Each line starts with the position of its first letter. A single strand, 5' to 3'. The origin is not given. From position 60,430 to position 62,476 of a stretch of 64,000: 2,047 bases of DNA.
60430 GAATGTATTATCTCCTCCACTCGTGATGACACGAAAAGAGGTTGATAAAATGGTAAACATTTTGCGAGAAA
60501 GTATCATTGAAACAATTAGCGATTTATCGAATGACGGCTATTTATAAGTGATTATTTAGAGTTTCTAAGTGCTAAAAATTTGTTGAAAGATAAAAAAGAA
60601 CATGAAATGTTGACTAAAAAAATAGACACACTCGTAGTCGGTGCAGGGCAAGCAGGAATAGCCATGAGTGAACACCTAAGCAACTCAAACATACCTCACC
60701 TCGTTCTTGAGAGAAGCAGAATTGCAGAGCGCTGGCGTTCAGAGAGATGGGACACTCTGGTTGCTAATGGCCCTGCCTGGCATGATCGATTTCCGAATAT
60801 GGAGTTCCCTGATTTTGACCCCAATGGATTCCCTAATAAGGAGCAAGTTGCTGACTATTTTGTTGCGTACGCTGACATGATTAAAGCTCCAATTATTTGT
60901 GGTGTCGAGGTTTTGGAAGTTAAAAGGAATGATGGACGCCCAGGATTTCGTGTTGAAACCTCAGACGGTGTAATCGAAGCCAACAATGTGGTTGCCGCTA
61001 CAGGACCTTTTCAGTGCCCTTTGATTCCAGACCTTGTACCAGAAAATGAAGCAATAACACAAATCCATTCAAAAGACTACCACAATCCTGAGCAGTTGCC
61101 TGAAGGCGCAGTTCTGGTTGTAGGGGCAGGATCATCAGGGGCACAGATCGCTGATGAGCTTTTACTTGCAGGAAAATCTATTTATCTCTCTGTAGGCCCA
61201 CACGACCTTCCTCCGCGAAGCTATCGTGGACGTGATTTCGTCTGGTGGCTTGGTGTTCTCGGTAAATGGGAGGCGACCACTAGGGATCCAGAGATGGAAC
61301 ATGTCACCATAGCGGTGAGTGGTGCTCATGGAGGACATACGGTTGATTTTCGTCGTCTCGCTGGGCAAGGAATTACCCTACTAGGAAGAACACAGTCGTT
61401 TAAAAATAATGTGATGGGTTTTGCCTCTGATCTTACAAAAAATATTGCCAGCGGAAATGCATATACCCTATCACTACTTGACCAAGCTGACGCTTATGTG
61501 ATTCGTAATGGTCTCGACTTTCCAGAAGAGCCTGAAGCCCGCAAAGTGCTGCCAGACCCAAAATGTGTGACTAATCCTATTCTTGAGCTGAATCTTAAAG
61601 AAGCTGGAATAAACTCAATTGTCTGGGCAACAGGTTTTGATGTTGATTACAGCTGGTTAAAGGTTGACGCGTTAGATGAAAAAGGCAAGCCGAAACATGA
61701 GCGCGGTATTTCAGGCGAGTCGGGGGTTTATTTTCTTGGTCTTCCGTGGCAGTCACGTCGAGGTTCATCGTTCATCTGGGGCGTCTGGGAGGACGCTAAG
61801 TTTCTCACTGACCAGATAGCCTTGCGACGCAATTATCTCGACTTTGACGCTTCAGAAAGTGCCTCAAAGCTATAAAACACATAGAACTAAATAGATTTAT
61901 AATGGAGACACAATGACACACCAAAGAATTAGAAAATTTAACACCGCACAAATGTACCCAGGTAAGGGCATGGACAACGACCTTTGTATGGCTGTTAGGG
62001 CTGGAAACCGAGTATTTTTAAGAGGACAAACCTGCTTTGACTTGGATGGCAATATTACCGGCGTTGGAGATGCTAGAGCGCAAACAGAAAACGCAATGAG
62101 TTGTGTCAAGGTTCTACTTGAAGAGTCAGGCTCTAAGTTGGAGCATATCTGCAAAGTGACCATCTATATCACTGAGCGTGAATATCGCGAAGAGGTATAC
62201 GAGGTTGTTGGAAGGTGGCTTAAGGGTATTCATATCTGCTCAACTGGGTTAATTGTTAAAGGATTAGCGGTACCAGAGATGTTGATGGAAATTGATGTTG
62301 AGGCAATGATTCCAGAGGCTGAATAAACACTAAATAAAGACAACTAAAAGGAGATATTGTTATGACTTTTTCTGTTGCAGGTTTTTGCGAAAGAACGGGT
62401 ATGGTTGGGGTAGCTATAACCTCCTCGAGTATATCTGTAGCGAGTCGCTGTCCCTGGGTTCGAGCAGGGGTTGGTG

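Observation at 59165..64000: Consolidated hin-like operon: probable histamine/imidazole-4-acetate catabolism in a marine streamlined bacterium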

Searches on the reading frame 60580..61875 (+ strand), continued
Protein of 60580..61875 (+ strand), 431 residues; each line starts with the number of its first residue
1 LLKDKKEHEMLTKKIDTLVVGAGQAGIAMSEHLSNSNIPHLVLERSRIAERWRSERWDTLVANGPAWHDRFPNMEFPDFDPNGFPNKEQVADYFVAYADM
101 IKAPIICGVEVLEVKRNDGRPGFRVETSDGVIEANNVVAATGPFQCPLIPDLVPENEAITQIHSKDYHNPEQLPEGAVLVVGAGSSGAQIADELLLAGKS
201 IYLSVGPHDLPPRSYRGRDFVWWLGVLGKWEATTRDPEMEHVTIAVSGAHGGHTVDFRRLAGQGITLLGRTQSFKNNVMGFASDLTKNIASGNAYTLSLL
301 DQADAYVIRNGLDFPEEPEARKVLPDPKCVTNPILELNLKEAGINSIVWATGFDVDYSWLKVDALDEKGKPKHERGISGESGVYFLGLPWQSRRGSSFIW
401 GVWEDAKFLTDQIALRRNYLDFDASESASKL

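Call 76: find_encoding_contigs(protein=P0340, flank=8000, max_places=1)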
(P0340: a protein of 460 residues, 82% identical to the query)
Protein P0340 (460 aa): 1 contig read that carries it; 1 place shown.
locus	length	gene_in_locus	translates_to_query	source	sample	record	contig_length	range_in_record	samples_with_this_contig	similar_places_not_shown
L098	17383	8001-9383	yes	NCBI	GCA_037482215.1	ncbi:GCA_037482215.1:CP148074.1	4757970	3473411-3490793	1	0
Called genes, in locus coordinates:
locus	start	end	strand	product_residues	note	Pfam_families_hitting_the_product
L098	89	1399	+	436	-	PF00070:Pyr_redox (faint), PF01266:DAO (faint), PF01494:FAD_binding_3 (faint), PF07992:Pyr_redox_2, PF13454:NAD_binding_9 (faint), PF13738:Pyr_redox_3, PF00743:FMO-like, PF13434:Lys_Orn_oxgnase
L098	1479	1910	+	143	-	PF01042:Ribonuc_L-PSP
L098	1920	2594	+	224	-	PF06267:DUF1028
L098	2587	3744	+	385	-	PF01546:Peptidase_M20, PF07687:M20_dimer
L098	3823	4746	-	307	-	PF00126:HTH_1, PF03466:LysR_substrate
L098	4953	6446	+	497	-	PF00171:Aldedh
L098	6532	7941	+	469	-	PF00324:AA_permease, PF13520:AA_permease_2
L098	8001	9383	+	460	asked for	PF00202:Aminotran_3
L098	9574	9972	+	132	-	PF11162:DUF2946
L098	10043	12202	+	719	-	PF07715:Plug, PF00593:TonB_dep_Rec_b-barrel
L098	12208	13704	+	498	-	PF03929:PepSY_TM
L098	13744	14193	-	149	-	PF02391:MoaE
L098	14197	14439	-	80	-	PF02597:ThiS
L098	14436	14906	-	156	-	PF01967:MoaC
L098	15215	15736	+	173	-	PF06863:DUF1254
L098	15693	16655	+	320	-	PF06863:DUF1254, PF06742:DUF1214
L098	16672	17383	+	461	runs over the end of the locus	PF06863:DUF1254, PF06742:DUF1214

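Call 87: search_protein_families(library=ncbifam, proteins=[L098:89-1399:+, L098:1479-1910:+, L098:1920-2594:+, L098:2587-3744:+, L098:8001-9383:+, L098:4953-6446:+, L096:6015-7499:+, L096:7524-8906:+, L096:4887-5915:+, L096:3648-4874:+], max_evalue=1e-30)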
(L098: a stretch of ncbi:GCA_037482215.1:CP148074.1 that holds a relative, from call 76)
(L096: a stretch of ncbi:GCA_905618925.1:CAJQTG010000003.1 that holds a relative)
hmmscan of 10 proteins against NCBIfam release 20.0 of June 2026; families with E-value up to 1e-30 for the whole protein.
L098:89-1399:+ (436 aa): 2 families
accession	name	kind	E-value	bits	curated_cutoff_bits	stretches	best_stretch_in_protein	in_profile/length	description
TIGR04046.1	MSMEG_0569_nitr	hypoth_equivalog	4.6e-107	358.5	498.35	1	24-420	3-400/400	MSMEG_0569 family flavin-dependent oxidoreductase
NF040505.1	ArsO_flavin_mono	equivalog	5e-41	141.3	425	1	23-210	2-188/346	ArsO family NAD(P)H-dependent flavin-containing monooxygenase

L098:1479-1910:+ (143 aa): 0 families

L098:1920-2594:+ (224 aa): 0 families

L098:2587-3744:+ (385 aa): 14 families
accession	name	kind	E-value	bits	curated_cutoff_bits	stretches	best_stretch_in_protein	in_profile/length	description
NF005710.0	PRK07522.1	subfamily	1e-172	574.7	412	1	3-381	9-388/391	acetylornithine deacetylase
TIGR01892.1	AcOrn-deacetyl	equivalog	4.7e-122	407.5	297.7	1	6-377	1-364/365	acetylornithine deacetylase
NF003474.0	PRK05111.1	equivalog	2.4e-79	267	460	1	6-378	10-377/383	acetylornithine deacetylase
TIGR01910.1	DapE-ArgE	subfamily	1.1e-58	199.3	217.6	1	6-367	2-367/373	ArgE/DapE family deacylase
NF006400.0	PRK08651.1-3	equivalog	5.4e-47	160.5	374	1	3-373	11-398/410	succinyl-diaminopimelate desuccinylase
NF009557.0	PRK13009.1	equivalog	6.2e-42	144.1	284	1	5-376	6-369/377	succinyl-diaminopimelate desuccinylase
NF006399.0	PRK08651.1-2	equivalog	6.7e-42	143.9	381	1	7-376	9-399/405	succinyl-diaminopimelate desuccinylase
NF006365.0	PRK08588.1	subfamily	5.5e-41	141.1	289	1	5-369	10-368/383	succinyl-diaminopimelate desuccinylase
TIGR01900.1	dapE-gram_pos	equivalog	9.1e-41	139.9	304.2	1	5-376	6-348/351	succinyl-diaminopimelate desuccinylase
TIGR01246.1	dapE_proteo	equivalog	7.4e-34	117.3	361.8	1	6-279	3-275/370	succinyl-diaminopimelate desuccinylase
NF006439.0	PRK08737.1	equivalog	1.2e-33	116.7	345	1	6-376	10-359/364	acetylornithine deacetylase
NF006370.0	PRK08596.1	equivalog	4.5e-33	114.4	412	1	6-383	21-422/425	acetylornithine deacetylase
NF009555.0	PRK13004.1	equivalog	1.1e-32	113.4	321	1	63-377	70-391/399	YgeY family selenium metabolism-linked hydrolase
NF005306.0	PRK06837.1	subfamily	5.3e-31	107.9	376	1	65-315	100-350/427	ArgE/DapE family deacylase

L098:8001-9383:+ (460 aa): 58 families (the best 25 are shown)
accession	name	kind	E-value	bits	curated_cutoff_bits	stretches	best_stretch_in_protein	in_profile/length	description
NF009068.0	PRK12403.1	equivalog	4e-299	991.8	817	1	1-460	1-460/460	aspartate aminotransferase family protein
NF005682.0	PRK07480.1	subfamily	1.6e-210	699.6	510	1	6-457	5-456/459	aminotransferase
NF004767.0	PRK06105.1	subfamily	3.6e-142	474.1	517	1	11-456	5-453/460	aminotransferase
NF005447.0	PRK07036.1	equivalog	1.1e-132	443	618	1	8-457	7-459/468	aminotransferase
NF005684.0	PRK07482.1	subfamily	7e-127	423.8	687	1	10-456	4-458/464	hypothetical protein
NF005102.0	PRK06541.1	equivalog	1.2e-121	406.4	574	1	9-453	7-456/460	aspartate aminotransferase family protein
NF005683.0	PRK07481.1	subfamily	3.5e-118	395.5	575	1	15-453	7-450/453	hypothetical protein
NF004625.0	PRK05965.1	subfamily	3.6e-113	378.7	729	1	14-454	6-449/460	hypothetical protein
NF005685.0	PRK07483.1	equivalog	8.2e-99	331.4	485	1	36-454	12-439/444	aspartate aminotransferase family protein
NF052567.1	OmAmTferAptACaul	equivalog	2.3e-97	326.5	500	1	35-450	17-428/431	omega-aminotransferase AptA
NF005812.0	PRK07678.1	subfamily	2.5e-96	323.1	488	1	9-452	5-449/451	aminotransferase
TIGR00508.1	bioA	equivalog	3.6e-94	315.7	405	1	34-450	11-418/419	adenosylmethionine--8-amino-7-oxononanoate transaminase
NF005375.0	PRK06917.1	equivalog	3.1e-92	309.6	535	1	31-453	10-439/448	aspartate aminotransferase family protein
NF004718.0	PRK06062.1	subfamily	1.8e-86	290.5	472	1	7-453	12-449/454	hypothetical protein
NF041821.1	daptide_amino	equivalog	1.2e-84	284.3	450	1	33-450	10-404/405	daptide-type RiPP biosynthesis aminotransferase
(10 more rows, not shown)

L098:4953-6446:+ (497 aa): 37 families (the best 25 are shown)
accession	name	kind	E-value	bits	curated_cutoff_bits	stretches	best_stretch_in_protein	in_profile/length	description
NF007352.0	PRK09847.1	equivalog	3.6e-190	632.7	850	1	6-496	8-494/495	aldehyde dehydrogenase PuuC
TIGR01804.1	BADH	equivalog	7.1e-149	496.2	668.6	1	22-489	2-467/467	betaine-aldehyde dehydrogenase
NF045736.1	PaDhStyDRhodo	equivalog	2.3e-147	491.4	800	1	17-479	2-463/479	phenylacetaldehyde dehydrogenase StyD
NF045735.1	PaDhStyDPseudo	equivalog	4.7e-147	490.5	850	1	19-490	4-478/483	phenylacetaldehyde dehydrogenase StyD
TIGR02299.1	HpaE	equivalog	4.4e-143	477.4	638.35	1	20-491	3-474/488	5-carboxymethyl-2-hydroxymuconate semialdehyde dehydrogenase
NF009725.0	PRK13252.1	equivalog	2.5e-142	474.7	593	1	18-495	7-481/488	betaine-aldehyde dehydrogenase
NF010000.0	PRK13473.1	subfamily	2.3e-135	451.9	615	1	18-490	3-469/475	aminobutyraldehyde dehydrogenase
TIGR03216.1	OH_muco_semi_DH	equivalog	2.8e-125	418.7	693.25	1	20-491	3-477/481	2-hydroxymuconic semialdehyde dehydrogenase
NF050026.1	AcaldDHExaC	equivalog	3.6e-124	415.1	900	1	19-490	17-490/503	acetaldehyde dehydrogenase ExaC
TIGR01780.1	SSADH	subfamily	1.2e-118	396.9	646.35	1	38-489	2-448/448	succinate-semialdehyde dehydrogenase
TIGR04284.1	aldehy_Rv0768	hypoth_equivalog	2.5e-112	376.3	775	1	19-489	2-474/480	aldehyde dehydrogenase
TIGR03374.1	ABALDH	equivalog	9e-108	361.1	909.3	1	19-487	3-465/472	aminobutyraldehyde dehydrogenase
NF006916.0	PRK09407.1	equivalog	1.1e-107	360.9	521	1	27-490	28-489/526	succinic semialdehyde dehydrogenase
NF042993.1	AlphKGSA_gudD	equivalog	4.5e-106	355.5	770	1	19-492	5-479/481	alpha-ketoglutaric semialdehyde dehydrogenase GucD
NF008415.0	PRK11241.1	equivalog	8.6e-106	354.5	828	1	14-489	7-476/482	NADP-dependent succinate-semialdehyde dehydrogenase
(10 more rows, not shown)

L096:6015-7499:+ (494 aa): 36 families (the best 25 are shown)
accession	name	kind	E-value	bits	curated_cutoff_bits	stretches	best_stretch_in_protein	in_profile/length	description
NF007352.0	PRK09847.1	equivalog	1.2e-189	631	850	1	6-493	7-492/495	aldehyde dehydrogenase PuuC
NF045735.1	PaDhStyDPseudo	equivalog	1.4e-131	439.5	850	1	18-494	2-483/483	phenylacetaldehyde dehydrogenase StyD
TIGR01804.1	BADH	equivalog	3.9e-131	437.7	668.6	1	22-488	1-467/467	betaine-aldehyde dehydrogenase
TIGR02299.1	HpaE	equivalog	5.1e-127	424.4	638.35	1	21-491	3-475/488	5-carboxymethyl-2-hydroxymuconate semialdehyde dehydrogenase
NF010000.0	PRK13473.1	subfamily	1.8e-126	422.6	615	1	20-488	4-468/475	aminobutyraldehyde dehydrogenase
NF009725.0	PRK13252.1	equivalog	1.4e-125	419.5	593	1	20-493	8-480/488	betaine-aldehyde dehydrogenase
NF045736.1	PaDhStyDRhodo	equivalog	4.5e-124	414.6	800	1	20-478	4-463/479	phenylacetaldehyde dehydrogenase StyD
NF050026.1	AcaldDHExaC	equivalog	1.4e-112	376.9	900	1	18-494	15-495/503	acetaldehyde dehydrogenase ExaC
TIGR03216.1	OH_muco_semi_DH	equivalog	4.8e-109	365.1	693.25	1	21-492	3-479/481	2-hydroxymuconic semialdehyde dehydrogenase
TIGR01780.1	SSADH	subfamily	5.3e-99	332.1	646.35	1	39-487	2-447/448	succinate-semialdehyde dehydrogenase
TIGR03374.1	ABALDH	equivalog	3e-98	329.7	909.3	1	21-485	4-464/472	aminobutyraldehyde dehydrogenase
NF040648.1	lactal_redase_Meth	equivalog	6.3e-97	325.5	650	1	22-488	2-458/463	lactaldehyde dehydrogenase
NF042993.1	AlphKGSA_gudD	equivalog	6.6e-95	318.6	770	1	22-492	7-480/481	alpha-ketoglutaric semialdehyde dehydrogenase GucD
TIGR04284.1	aldehy_Rv0768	hypoth_equivalog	2.2e-93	313.8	775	1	21-488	3-474/480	aldehyde dehydrogenase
NF052305.1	DioxValDhHalo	equivalog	2.9e-91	306.8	750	1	21-472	7-459/483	2,5-dioxovalerate dehydrogenase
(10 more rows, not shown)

L096:7524-8906:+ (460 aa): 59 families (the best 25 are shown)
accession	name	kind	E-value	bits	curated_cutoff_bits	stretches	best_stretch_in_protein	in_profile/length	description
NF005447.0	PRK07036.1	equivalog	1.1e-223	743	618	1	2-459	7-464/468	aminotransferase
NF005682.0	PRK07480.1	subfamily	1.3e-156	521.9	510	1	3-455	8-457/459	aminotransferase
NF005684.0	PRK07482.1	subfamily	1.5e-148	495.2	687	1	1-455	1-460/464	hypothetical protein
NF004767.0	PRK06105.1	subfamily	2.3e-147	491.3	517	1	2-452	2-452/460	aminotransferase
NF004625.0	PRK05965.1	subfamily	1.1e-130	436.5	729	1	6-452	4-450/460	hypothetical protein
NF005102.0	PRK06541.1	equivalog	2.3e-130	435.2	574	1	3-451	7-457/460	aspartate aminotransferase family protein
NF005683.0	PRK07481.1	subfamily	3.7e-118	395.4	575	1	6-449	4-449/453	hypothetical protein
NF005812.0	PRK07678.1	subfamily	6.7e-110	367.8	488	1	3-448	5-448/451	aminotransferase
NF009068.0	PRK12403.1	equivalog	4.3e-105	352.2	817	1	4-452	10-455/460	aspartate aminotransferase family protein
NF052567.1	OmAmTferAptACaul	equivalog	7.4e-99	331.4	500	1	14-448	3-429/431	omega-aminotransferase AptA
NF005685.0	PRK07483.1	equivalog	1.9e-97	326.9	485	1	33-453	15-441/444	aspartate aminotransferase family protein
TIGR00508.1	bioA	equivalog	3.3e-97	325.7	405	1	18-447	3-418/419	adenosylmethionine--8-amino-7-oxononanoate transaminase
NF005375.0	PRK06917.1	equivalog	3e-96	322.9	535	1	33-451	17-440/448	aspartate aminotransferase family protein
NF004718.0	PRK06062.1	subfamily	4.1e-89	299.2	472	1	3-447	14-446/454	hypothetical protein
NF004624.0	PRK05964.1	equivalog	7e-85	285.1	494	1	5-447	3-422/427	adenosylmethionine--8-amino-7-oxononanoate transaminase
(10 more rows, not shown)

L096:4887-5915:+ (342 aa): 0 families

L096:3648-4874:+ (408 aa): 17 families
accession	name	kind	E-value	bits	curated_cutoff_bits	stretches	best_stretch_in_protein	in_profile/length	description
NF006769.0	PRK09290.1-3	subfamily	6.1e-163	542.3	452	1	2-406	7-413/417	allantoate amidohydrolase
NF009530.0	PRK12893.1-4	subfamily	4.2e-126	421.4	551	1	3-404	5-407/423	Zn-dependent hydrolase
NF006771.0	PRK09290.1-5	subfamily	4.9e-126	420.6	399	1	3-404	2-409/413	allantoate amidohydrolase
NF009527.0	PRK12891.1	subfamily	2.4e-125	418.9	461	1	5-404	8-420/426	Zn-dependent hydrolase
TIGR01879.1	hydantase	subfamily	1.1e-120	403.3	204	1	8-403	1-400/401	hydantoinase/carbamoylase family amidase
NF009528.0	PRK12893.1-1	subfamily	2.3e-119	399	570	1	3-404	11-414/420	Zn-dependent hydrolase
NF058540.1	Ncarbamyl_ErtE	equivalog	3.2e-97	325.7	520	1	2-403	5-413/418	N-carbamyl-l-glutamate amidohydrolase ErtE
NF006775.0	PRK09290.2-5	equivalog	4.7e-90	302.3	479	1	26-401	30-410/419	allantoate amidohydrolase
NF006772.0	PRK09290.2-1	subfamily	5.9e-90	302.1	424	1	5-401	12-412/430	allantoate amidohydrolase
NF009529.0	PRK12893.1-2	equivalog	1.2e-85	287.8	508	1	4-401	6-404/411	Zn-dependent hydrolase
NF006768.0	PRK09290.1-1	equivalog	1.2e-84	284.6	532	1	7-400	6-403/411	allantoate deiminase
NF009531.0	PRK12893.1-5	equivalog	2e-75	253.9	486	1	2-403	4-410/421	Zn-dependent hydrolase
TIGR03176.1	AllC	equivalog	2.2e-71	240.7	597.75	1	10-400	5-398/406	allantoate deiminase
NF006773.0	PRK09290.2-2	equivalog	4.9e-70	236.5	584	1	12-402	20-414/419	allantoate amidohydrolase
NF006770.0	PRK09290.1-4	equivalog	2.5e-68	230.7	372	1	12-403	7-398/403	allantoate amidohydrolase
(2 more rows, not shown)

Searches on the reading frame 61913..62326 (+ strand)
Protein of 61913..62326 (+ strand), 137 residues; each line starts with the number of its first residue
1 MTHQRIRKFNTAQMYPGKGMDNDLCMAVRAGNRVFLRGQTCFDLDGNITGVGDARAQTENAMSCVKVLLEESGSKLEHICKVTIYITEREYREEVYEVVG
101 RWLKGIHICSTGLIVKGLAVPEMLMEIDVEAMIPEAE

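Call 6: search_protein_families(library=pfam, proteins=[window:61913-62326:+])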
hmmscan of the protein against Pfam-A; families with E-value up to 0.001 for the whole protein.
window:61913-62326:+ (137 aa): 1 family
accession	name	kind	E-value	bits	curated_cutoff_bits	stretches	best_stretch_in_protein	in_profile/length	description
PF01042.26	Ribonuc_L-PSP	-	8.3e-17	61.7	27.3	1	27-132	14-120/121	Endoribonuclease L-PSP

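Call 7: search_protein_families(library=ncbifam, proteins=[window:61913-62326:+])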
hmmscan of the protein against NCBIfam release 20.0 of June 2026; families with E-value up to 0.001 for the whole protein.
window:61913-62326:+ (137 aa): 2 families
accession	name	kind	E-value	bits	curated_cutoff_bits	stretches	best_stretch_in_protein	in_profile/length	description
TIGR00004.1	TIGR00004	subfamily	9.7e-11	41.9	106.25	1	26-129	18-121/125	Rid family detoxifying hydrolase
TIGR03610.1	RutC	equivalog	4.6e-09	36.4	169.1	1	28-131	22-124/127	pyrimidine utilization protein C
